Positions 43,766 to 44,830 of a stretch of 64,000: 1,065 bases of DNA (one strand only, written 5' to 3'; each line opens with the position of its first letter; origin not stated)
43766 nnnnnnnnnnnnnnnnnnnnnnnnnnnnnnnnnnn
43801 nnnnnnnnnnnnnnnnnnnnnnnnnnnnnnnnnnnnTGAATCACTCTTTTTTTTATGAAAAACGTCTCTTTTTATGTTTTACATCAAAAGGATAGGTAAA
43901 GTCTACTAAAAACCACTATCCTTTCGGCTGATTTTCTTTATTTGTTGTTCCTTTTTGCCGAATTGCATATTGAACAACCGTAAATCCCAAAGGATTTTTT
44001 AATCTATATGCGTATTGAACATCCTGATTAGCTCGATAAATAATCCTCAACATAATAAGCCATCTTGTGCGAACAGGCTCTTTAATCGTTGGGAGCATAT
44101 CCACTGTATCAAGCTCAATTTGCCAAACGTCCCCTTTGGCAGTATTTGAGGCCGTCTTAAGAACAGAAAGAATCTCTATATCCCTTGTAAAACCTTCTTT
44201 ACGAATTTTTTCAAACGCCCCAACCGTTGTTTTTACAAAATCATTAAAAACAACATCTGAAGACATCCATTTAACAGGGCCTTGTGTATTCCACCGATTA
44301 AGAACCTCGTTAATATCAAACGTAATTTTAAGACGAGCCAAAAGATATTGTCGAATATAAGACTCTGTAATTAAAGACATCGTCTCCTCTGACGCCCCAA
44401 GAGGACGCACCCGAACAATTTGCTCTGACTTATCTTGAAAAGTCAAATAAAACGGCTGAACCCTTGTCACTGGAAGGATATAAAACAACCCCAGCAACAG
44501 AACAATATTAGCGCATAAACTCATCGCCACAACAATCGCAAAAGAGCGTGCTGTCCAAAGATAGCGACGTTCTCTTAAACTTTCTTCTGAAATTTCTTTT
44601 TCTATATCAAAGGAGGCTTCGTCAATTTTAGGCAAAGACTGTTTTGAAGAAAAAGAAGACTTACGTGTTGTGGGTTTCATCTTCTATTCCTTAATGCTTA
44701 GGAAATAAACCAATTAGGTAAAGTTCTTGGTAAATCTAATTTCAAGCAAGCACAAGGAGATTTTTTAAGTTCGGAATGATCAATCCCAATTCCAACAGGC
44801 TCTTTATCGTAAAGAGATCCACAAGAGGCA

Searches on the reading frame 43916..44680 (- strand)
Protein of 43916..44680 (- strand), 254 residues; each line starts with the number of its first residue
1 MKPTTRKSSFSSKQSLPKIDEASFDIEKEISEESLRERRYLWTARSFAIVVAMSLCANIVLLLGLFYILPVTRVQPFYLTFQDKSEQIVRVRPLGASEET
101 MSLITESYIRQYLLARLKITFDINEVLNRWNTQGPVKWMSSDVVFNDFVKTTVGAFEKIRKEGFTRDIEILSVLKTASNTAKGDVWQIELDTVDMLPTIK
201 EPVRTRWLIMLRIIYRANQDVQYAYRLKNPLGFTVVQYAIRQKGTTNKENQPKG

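Call 10: search_protein_families(library=pfam, proteins=[window:43916-44680:-], max_evalue=0.001)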
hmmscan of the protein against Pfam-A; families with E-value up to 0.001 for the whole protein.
window:43916-44680:- (254 aa): 1 family
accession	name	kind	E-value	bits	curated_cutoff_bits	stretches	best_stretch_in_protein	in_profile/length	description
PF04335.19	VirB8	-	5.4e-13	49.7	23.2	1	43-242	16-212/213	VirB8 protein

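Call 87: search_protein_families(library=ncbifam, proteins=[window:43916-44680:-], max_evalue=0.01)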
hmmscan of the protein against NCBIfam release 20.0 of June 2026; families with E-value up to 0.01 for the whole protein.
window:43916-44680:- (254 aa): 1 family
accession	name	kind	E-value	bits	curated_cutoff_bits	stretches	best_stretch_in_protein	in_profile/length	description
NF010439.0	PRK13865.1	equivalog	0.00015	21.3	188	1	43-248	36-232/237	type IV secretion system protein VirB8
